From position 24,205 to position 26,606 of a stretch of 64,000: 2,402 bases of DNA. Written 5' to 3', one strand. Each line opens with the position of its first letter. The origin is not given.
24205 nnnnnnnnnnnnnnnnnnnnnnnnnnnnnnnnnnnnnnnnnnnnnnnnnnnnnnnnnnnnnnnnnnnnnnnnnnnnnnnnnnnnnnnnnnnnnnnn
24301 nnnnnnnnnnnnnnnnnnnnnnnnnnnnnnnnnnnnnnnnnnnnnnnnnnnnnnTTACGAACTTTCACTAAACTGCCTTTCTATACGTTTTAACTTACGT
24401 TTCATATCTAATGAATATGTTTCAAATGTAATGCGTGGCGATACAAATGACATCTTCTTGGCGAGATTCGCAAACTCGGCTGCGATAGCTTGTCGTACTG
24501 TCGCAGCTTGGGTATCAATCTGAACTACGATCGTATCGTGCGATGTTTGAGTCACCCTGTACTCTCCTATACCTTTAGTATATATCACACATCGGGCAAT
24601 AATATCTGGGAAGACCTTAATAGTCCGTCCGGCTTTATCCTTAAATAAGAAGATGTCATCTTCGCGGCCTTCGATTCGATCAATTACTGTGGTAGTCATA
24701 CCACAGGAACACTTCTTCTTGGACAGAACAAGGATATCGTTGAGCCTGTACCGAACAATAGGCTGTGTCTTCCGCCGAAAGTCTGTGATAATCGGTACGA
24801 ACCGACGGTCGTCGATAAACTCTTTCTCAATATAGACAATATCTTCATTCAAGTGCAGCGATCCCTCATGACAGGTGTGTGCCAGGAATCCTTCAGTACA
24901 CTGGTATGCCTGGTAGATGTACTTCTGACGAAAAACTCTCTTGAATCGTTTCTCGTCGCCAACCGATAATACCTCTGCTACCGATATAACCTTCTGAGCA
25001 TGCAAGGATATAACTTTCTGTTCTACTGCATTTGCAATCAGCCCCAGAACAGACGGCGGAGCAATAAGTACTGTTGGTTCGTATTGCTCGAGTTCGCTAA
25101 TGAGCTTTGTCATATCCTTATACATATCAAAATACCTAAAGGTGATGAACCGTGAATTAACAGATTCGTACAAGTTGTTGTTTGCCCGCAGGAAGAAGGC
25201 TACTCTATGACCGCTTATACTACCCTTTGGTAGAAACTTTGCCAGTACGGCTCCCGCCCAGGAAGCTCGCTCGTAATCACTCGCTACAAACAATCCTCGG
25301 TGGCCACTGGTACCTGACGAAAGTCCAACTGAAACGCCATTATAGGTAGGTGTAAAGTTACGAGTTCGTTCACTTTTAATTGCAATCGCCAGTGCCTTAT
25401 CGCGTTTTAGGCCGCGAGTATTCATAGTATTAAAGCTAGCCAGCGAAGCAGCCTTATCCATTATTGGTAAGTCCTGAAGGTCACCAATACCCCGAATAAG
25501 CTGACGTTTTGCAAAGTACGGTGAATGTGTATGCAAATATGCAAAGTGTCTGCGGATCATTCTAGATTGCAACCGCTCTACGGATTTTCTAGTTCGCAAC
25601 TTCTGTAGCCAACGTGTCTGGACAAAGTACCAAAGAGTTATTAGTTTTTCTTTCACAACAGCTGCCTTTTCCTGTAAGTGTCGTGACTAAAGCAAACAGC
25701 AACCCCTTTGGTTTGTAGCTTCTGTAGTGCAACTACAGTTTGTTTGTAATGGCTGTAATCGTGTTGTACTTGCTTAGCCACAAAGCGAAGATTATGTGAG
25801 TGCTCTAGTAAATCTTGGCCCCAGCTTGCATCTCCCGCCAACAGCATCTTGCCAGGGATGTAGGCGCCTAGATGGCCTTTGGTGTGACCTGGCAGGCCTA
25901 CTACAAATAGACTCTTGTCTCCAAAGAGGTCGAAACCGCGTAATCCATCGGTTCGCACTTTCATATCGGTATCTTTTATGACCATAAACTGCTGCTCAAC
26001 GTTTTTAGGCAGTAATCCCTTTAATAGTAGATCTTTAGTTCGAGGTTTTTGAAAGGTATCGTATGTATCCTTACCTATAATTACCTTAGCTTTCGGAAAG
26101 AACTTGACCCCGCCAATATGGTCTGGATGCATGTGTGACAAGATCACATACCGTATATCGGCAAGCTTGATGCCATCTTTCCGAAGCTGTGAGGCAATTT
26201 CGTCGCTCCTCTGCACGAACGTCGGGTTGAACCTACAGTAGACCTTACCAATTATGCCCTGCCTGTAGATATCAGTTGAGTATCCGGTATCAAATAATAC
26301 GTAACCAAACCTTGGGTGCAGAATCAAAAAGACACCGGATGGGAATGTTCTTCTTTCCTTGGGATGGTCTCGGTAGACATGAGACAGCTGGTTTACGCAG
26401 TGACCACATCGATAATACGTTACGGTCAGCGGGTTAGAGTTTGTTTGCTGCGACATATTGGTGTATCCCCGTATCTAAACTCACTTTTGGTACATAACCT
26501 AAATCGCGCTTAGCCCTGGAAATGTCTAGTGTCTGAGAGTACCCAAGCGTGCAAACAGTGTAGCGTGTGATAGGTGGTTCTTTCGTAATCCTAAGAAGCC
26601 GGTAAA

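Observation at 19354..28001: Orphan ACP-centred acyl/polyketide-type operon (FadD-like, FabF, FabD, ACP, KASIII, PaaK/F390-like, MBL, SDR, PPTase) with no dehydratase or enoyl reductase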

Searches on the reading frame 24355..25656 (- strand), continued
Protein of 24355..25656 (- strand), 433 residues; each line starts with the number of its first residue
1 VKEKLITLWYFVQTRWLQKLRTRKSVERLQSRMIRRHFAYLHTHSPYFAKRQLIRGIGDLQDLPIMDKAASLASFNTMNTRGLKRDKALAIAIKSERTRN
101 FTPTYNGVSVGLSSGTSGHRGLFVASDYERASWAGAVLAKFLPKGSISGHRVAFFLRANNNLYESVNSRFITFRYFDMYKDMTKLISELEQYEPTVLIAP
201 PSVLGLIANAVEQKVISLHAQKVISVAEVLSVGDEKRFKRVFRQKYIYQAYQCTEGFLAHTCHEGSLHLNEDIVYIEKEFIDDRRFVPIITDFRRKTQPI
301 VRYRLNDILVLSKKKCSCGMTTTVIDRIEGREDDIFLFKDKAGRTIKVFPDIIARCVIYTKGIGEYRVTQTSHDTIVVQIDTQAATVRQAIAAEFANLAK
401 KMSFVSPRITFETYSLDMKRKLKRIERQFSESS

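Call 72: predict_structure(alignment_id=A1)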
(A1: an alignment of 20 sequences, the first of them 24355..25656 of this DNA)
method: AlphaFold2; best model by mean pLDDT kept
length: 433 residues; sequences in the alignment: 20
mean_pLDDT: 87.9   pTM: 0.83
mean pLDDT of the five models: 87.9, 86.7, 85.6, 85.4, 85.0
residues with pLDDT >= 90: 243; 70-90: 171; 50-70: 13; < 50: 6
segments of 3 or more residues with pLDDT < 50: 115-118
pLDDT, mean of each block of 10 residues (from residue 1): 89 88 93 95 94 90 88 92 90 84 85 59 87 91 85 84 78 88 92 94 93 93 90 92 95 86 94 94 92 92 89 90 89 80 87 79 83 93 90 92 93 79 76 50
secondary structure, 60 per line:
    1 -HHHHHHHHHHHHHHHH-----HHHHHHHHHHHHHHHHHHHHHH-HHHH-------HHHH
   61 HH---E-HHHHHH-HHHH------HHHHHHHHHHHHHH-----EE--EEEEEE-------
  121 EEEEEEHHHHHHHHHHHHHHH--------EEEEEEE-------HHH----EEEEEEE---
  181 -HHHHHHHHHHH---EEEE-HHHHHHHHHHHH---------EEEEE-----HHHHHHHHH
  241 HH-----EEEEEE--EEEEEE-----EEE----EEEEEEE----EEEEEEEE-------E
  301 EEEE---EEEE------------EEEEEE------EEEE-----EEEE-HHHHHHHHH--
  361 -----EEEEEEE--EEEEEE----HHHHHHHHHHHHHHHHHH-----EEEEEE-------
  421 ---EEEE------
elements in order: H2-17 H23-44 H46-49 H57-62 H68-73 H75-78 H85-98 E108-113 E121-126 H127-141 E150-156 E171-177 H182-192 E196-199 H201-212 E222-226 H232-242 E248-253 E256-261 E267-269 E274-280 E285-292 E300-304 E308-311 E324-329 E336-339 E345-348 H350-358 E366-372 E375-380 H385-402 E408-413 E424-427

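Call 75: fold_search(model_id=the predicted structure, library=pdb)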
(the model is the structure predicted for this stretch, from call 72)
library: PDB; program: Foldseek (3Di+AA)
matches with E <= 10: 1595; with E <= 0.001: 549
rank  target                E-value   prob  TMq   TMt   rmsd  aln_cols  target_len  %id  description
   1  4rvn_B                5.0e-23  1.00  0.59  0.61  12.5       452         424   18  Crystal structure of a Putative Acyl-CoA ligase (BT_0428) from Bacteroides thetaiotaomicron VPI-5482 at 2.20 A resolut (released 2015-01-21)
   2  4r1l_B                5.3e-23  1.00  0.59  0.61  12.6       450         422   18  Crystal structure of a Putative Acyl-CoA ligase (BT_0428) from Bacteroides thetaiotaomicron VPI-5482 at 2.42 A resolut (released 2014-08-27)
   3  4r1l_C                7.5e-23  1.00  0.64  0.64   7.4       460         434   17  Crystal structure of a Putative Acyl-CoA ligase (BT_0428) from Bacteroides thetaiotaomicron VPI-5482 at 2.42 A resolut (released 2014-08-27)
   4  4r1m_D                8.9e-23  1.00  0.59  0.59  13.0       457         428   18  Crystal structure of a Putative Acyl-CoA ligase (BT_0428) from Bacteroides thetaiotaomicron VPI-5482 at 2.48 A resolut (released 2014-08-27)
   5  4rvn_D                1.4e-22  1.00  0.59  0.60  13.0       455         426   18  Crystal structure of a Putative Acyl-CoA ligase (BT_0428) from Bacteroides thetaiotaomicron VPI-5482 at 2.20 A resolut (released 2015-01-21)
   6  4rvo_B                2.3e-22  1.00  0.59  0.60  12.6       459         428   18  Crystal structure of a Putative Acyl-CoA ligase (BT_0428) from Bacteroides thetaiotaomicron VPI-5482 at 2.41 A resolut (released 2014-12-31)
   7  4r1m_A                2.6e-22  1.00  0.64  0.64   7.3       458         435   18  Crystal structure of a Putative Acyl-CoA ligase (BT_0428) from Bacteroides thetaiotaomicron VPI-5482 at 2.48 A resolut (released 2014-08-27)
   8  4r1l_D                2.7e-22  1.00  0.58  0.59  12.8       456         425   18  Crystal structure of a Putative Acyl-CoA ligase (BT_0428) from Bacteroides thetaiotaomicron VPI-5482 at 2.42 A resolut (released 2014-08-27)
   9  4rvo_D                4.1e-22  1.00  0.59  0.60  12.6       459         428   18  Crystal structure of a Putative Acyl-CoA ligase (BT_0428) from Bacteroides thetaiotaomicron VPI-5482 at 2.41 A resolut (released 2014-12-31)
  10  4r1m_B                4.1e-22  1.00  0.58  0.59  12.6       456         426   17  Crystal structure of a Putative Acyl-CoA ligase (BT_0428) from Bacteroides thetaiotaomicron VPI-5482 at 2.48 A resolut (released 2014-08-27)
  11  4r1l_A                5.5e-22  1.00  0.64  0.64   7.3       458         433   18  Crystal structure of a Putative Acyl-CoA ligase (BT_0428) from Bacteroides thetaiotaomicron VPI-5482 at 2.42 A resolut (released 2014-08-27)
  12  4r1m_C                1.2e-21  1.00  0.64  0.64   7.4       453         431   17  Crystal structure of a Putative Acyl-CoA ligase (BT_0428) from Bacteroides thetaiotaomicron VPI-5482 at 2.48 A resolut (released 2014-08-27)
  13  2y27_B                6.8e-21  1.00  0.59  0.60  12.6       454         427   17  crystal structure of PaaK1 in complex with ATP from Burkholderia cenocepacia (released 2011-05-04)
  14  2y4n_B                8.1e-21  1.00  0.58  0.60  12.5       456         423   17  PaaK1 in complex with phenylacetyl adenylate (released 2011-03-01)
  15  2y27_A                1.1e-20  1.00  0.59  0.60  12.6       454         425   17  crystal structure of PaaK1 in complex with ATP from Burkholderia cenocepacia (released 2011-05-04)
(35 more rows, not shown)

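Call 83: search_protein_families(library=ncbifam, proteins=[L004:2-2767:+, L013:6251-7675:+, L034:8203-9201:+], max_evalue=0.000001)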
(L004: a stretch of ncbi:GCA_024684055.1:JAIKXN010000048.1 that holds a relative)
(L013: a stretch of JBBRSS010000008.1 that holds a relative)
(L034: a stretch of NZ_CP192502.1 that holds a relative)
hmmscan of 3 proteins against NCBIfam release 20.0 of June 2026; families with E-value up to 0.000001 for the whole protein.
L004:2-2767:+ (922 aa): 70 families (the best 25 are shown)
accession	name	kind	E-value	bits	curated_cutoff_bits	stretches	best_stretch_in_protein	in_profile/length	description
TIGR01733.1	AA-adenyl-dom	subfamily_domain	2.1e-68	231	317.4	1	382-768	1-409/409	amino acid adenylation domain-containing protein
NF003417.0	PRK04813.1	subfamily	4.5e-67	226.7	476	1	357-828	4-503/505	D-alanine--poly(phosphoribitol) ligase subunit DltA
NF047350.1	aureusi_NRPS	equivalog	8.3e-64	215.3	2500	1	350-886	1428-1969/2373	aureusimine non-ribosomal peptide synthetase AusA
TIGR01734.1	D-ala-DACP-lig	equivalog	1.7e-62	211.7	559.85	1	372-828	16-502/504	D-alanine--poly(phosphoribitol) ligase subunit DltA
NF004282.0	PRK05691.1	subfamily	1.6e-49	167.2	4090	1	356-874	1131-1671/4334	non-ribosomal peptide synthase/polyketide synthase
NF041803.1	NRPS_SolG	exception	3.8e-44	150.6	2200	1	356-907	564-1155/1163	solanimycin non-ribosomal peptide synthetase SolG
NF038078.1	NRPS_MxcG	equivalog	3.1e-39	134.1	2300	1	357-872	457-1005/1442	myxochelin non-ribosomal peptide synthetase MxcG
NF004837.0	PRK06187.1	subfamily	1e-36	126.3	476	1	478-833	159-527/531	long-chain-fatty-acid--CoA ligase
NF007605.2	PRK10252.1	equivalog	3.8e-30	104.2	2400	1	323-846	418-979/1292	enterobactin non-ribosomal peptide synthetase EntF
TIGR01923.1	menE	equivalog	1.8e-28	99.6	330.15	1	382-820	1-438/442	o-succinylbenzoate--CoA ligase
NF005797.0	PRK07638.1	equivalog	1.3e-27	96.5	518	1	370-832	15-483/487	acyl-CoA synthetase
NF052269.1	Staph_lig_FadD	equivalog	1.5e-27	96.2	650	1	377-833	24-498/499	long-chain-fatty-acid--CoA ligase FadD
NF006386.0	PRK08633.1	equivalog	4.2e-24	84.4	1221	1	488-821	781-1134/1147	acyl-[ACP]--phospholipid O-acyltransferase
NF006182.0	PRK08316.1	subfamily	2.4e-23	82.4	663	1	480-819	162-508/523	fatty acyl-CoA synthetase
NF009233.0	PRK12583.1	subfamily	2.7e-22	78.9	832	1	492-827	204-548/558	fatty acid CoA ligase family protein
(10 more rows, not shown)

L013:6251-7675:+ (474 aa): 5 families
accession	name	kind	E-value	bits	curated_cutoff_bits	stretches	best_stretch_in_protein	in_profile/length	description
NF049988.1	MGlcDAGSynMgs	equivalog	3.2e-15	56.4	400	1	69-401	1-317/398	alpha-monoglucosyldiacylglycerol synthase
NF053787.1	GlcN_PG_synth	equivalog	2.6e-13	49.5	480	1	228-466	124-350/361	N-acetylglucosaminyl phosphatidylglycerol synthase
NF041876.1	EPS_EpsE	equivalog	1.8e-12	47.3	400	1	262-447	179-371/389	exopolysaccharide biosynthesis GT4 family glycosyltransferase EpsE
NF007396.0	PRK09922.1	equivalog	5.1e-08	32.2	385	1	317-404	202-290/361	lipopolysaccharide 1,6-galactosyltransferase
TIGR03088.1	stp2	hypoth_equivalog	1.5e-07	30.8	409.05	1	329-471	231-369/374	TIGR03088 family PEP-CTERM/XrtA system glycosyltransferase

L034:8203-9201:+ (332 aa): 16 families
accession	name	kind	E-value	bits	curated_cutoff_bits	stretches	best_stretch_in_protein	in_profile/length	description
NF042422.1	oxyalk_red_OleD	equivalog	4.5e-55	187.3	580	1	8-327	2-327/329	2-alkyl-3-oxoalkanoate reductase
NF042423.1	oxyalk_red_Shew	equivalog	1.3e-43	149.3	580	1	7-321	9-328/331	2-alkyl-3-oxoalkanoate reductase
TIGR03466.1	HpnA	hypoth_equivalog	1.8e-32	112.6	367.65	1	8-327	2-320/327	hopanoid-associated sugar epimerase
TIGR01746.1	Thioester-redct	subfamily_domain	9.1e-21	74.5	213.35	1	61-248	83-279/371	thioester reductase domain-containing protein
NF052578.1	StrlDmthSdmBMthl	equivalog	1.6e-16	61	600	1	9-316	3-311/328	sterol demethylase protein SdmB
TIGR04180.1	EDH_00030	hypoth_equivalog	2e-13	50.1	475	1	9-170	1-173/297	NAD-dependent 4,6-dehydratase LegB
TIGR01181.1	dTDP_gluc_dehyt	equivalog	2.9e-13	49.6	365.1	1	8-322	1-305/321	dTDP-glucose 4,6-dehydratase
NF005539.0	PRK07201.1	equivalog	1.2e-12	47.4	549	1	9-250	3-266/657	SDR family oxidoreductase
TIGR02197.1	heptose_epim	equivalog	2.5e-11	43.3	274.6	0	9-153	1-150/316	ADP-glyceromanno-heptose 6-epimerase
TIGR01179.1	galE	equivalog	5e-11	42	262.3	1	8-168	1-172/332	UDP-glucose 4-epimerase GalE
NF058621.1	DiazavRedAvaA7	equivalog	4.9e-09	36.2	400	1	8-273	2-266/304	3-diazoavenalumate denitrifying reductase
NF041293.1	G6PDh_Azf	equivalog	6.2e-09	35.6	400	1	8-135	4-134/252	NAD-dependent glucose-6-phosphate dehydrogenase Azf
NF047350.1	aureusi_NRPS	equivalog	3e-08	31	2500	1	8-157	2029-2202/2373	aureusimine non-ribosomal peptide synthetase AusA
TIGR01214.1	rmlD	equivalog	7.9e-08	31.7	224.05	1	8-233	1-209/285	dTDP-4-dehydrorhamnose reductase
NF004520.0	PRK05865.1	equivalog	4.3e-07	28.2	1509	1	8-264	2-214/854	sugar epimerase family protein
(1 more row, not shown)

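Call 89: search_protein_representatives(alignment_id=A1)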
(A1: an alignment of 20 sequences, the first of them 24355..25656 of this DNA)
Query: 20 sequences, 431 profile positions. Proteins with E-value up to 0.001 (for the whole library): 13235; up to 1e-10: 5558; up to 1e-30: 706. The best 150 are listed.
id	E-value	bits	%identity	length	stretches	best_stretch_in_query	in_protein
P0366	4.8e-170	582.4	-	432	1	1-429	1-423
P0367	2.8e-167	573.3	-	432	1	1-427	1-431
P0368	1.5e-152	524.7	-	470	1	4-429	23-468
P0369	8.2e-147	505.9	-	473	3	104-362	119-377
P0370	5.2e-146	503.2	-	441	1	5-428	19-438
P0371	1.9e-144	498.1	-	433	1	5-427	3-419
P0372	7.1e-144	496.2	-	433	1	7-429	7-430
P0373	1.6e-141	488.5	-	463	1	2-428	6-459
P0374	5.3e-141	486.7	-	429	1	2-426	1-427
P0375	4.3e-140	483.7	-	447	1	11-427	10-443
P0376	3.9e-139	480.6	-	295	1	3-296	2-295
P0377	2.3e-138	478.0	-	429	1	5-426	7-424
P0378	3.6e-138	477.4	-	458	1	4-428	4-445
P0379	5.1e-138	476.9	-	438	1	3-429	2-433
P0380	8.7e-138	476.1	-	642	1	3-430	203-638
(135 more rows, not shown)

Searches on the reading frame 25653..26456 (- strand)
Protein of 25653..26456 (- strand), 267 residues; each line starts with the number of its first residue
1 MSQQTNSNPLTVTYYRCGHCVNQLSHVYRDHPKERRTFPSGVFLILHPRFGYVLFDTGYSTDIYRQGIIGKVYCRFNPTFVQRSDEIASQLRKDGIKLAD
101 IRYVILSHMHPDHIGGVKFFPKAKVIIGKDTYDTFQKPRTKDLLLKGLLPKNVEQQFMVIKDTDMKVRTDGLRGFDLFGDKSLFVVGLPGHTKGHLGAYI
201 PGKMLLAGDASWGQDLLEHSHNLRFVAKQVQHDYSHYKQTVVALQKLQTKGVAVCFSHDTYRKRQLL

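Call 3: search_protein_families(library=pfam, proteins=[window:25653-26456:-], max_evalue=0.001)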
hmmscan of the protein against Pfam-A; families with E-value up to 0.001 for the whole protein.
window:25653-26456:- (267 aa): 2 families
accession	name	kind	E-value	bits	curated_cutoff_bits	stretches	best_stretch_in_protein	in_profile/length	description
PF00753.33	Lactamase_B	-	2.5e-15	57.4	22.7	1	51-241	16-181/196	Metallo-beta-lactamase superfamily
PF12706.13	Lactamase_B_2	-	0.00014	21.9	27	1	89-122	20-52/200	Beta-lactamase superfamily domain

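Call 4: search_protein_families(library=ncbifam, proteins=[window:25653-26456:-], max_evalue=0.001)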
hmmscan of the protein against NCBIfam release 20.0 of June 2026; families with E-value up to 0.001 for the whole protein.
window:25653-26456:- (267 aa): 18 families
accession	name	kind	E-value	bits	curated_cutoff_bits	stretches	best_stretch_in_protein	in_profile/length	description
NF045700.1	AHLLactAttM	equivalog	4.9e-24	85.2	390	1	15-238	7-229/257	AttM family quorum-quenching N-acyl homoserine lactonase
NF047925.1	pyridox_lacton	equivalog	3.9e-16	59.6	325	1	23-260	17-254/268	4-pyridoxolactonase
NF045699.1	AHLLactAiiA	equivalog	1.1e-13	50.9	375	1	16-264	9-242/251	quorum-quenching N-acyl homoserine lactonase AiiA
NF047976.1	lactonase_AhlS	equivalog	2.6e-12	46.4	475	1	29-263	32-264/276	AhlS family quorum-quenching N-acyl homoserine lactonase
NF047979.1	lactonase_AidB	equivalog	2.1e-09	37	360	1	89-211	82-207/271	AidB family quorum-quenching N-acyl homoserine lactonase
NF012229.1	bla_class_B_core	domain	1.5e-08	34.9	100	1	84-200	38-138/139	metallo-beta-lactamase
NF033105.1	bla_subclass_B3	equivalog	5.6e-08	32.4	240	1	82-195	43-150/257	subclass B3 metallo-beta-lactamase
TIGR03413.1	GSH_gloB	equivalog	3.1e-06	26.8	200.8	0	86-120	32-63/248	hydroxyacylglutathione hydrolase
TIGR04559.1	SoxH_rel_PQQ_2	hypoth_equivalog_domain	4.3e-06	26.4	280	1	99-136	66-104/283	quinoprotein relay system zinc metallohydrolase 2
NF047919.1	lactonase_YtnP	equivalog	1.5e-05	24.4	425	1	81-139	80-147/274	YtnP family quorum-quenching lactonase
NF000469.2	CAR_gen_B3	exception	1.5e-05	24.2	500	1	84-194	96-198/311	CAR family subclass B3 metallo-beta-lactamase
NF000459.2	blaSPG-1_fam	exception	5.2e-05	22.5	550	1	85-120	74-109/285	SPG-1 family subclass B3 metallo-beta-lactamase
NF000287.1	SMB1_fam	exception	5.9e-05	22.6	400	1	82-135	64-120/280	SMB-1 family subclass B3 metallo-beta-lactamase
NF000456.2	blaMSI-1_fam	exception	9.2e-05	21.8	550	1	85-118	71-104/289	MSI-1 family subclass B3 metallo-beta-lactamase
TIGR04558.1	SoxH_rel_PQQ_1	hypoth_equivalog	0.00016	20.8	300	1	99-199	70-165/285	quinoprotein relay system zinc metallohydrolase 1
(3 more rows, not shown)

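Call 17: search_solved_structures(query=window:25653-26456:-, max_evalue=0.01)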
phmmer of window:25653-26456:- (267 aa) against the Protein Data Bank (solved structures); distinct sequences matched with E-value up to 0.01: 36.
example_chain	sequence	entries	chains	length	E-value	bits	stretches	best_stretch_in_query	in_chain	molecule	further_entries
9khq_A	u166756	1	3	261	1.7e-13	53.7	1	38-231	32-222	N-acylhomoserine lactonase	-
9kho_A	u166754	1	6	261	6.1e-13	51.9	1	38-259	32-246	N-acylhomoserine lactonase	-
2r2d_A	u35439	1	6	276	3.5e-09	39.5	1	50-261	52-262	Zn-dependent hydrolases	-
6cgy_A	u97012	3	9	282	5e-09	39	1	31-176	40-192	Beta-lactamase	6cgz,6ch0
4j5f_A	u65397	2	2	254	3.2e-08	36.4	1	32-164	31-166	N-acyl homoserine lactonase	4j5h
3dha_A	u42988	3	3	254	3.2e-08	36.4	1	32-164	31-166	N-Acyl Homoserine Lactone Hydrolase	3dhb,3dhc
2br6_A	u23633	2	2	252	3.2e-08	36.4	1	34-164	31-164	AIIA-LIKE PROTEIN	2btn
2a7m_A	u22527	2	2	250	3.2e-08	36.4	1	34-164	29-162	N-acyl homoserine lactone hydrolase | N-acyl homoserine lactonase AiiA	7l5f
5eh9_A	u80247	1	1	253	3.3e-08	36.4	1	34-161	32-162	N-acyl homoserine lactonase AiiA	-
6n9q_P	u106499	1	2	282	1.4e-07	34.3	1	37-134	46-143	Lactonase GcL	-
9b2i_A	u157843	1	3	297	1.6e-07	34.1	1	37-134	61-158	quorum-quenching N-acyl-homoserine lactonase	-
6n9i_A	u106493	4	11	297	1.6e-07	34.1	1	37-134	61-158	Putative hydrolase | GcL lactonase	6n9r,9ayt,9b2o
9b2j_A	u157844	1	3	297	2.2e-07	33.6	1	37-133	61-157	quorum-quenching N-acyl-homoserine lactonase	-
4zo2_A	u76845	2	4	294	2.2e-07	33.6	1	87-194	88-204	Acylhomoserine lactonase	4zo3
3aj3_A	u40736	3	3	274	2.7e-07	33.4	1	32-219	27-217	4-pyridoxolactonase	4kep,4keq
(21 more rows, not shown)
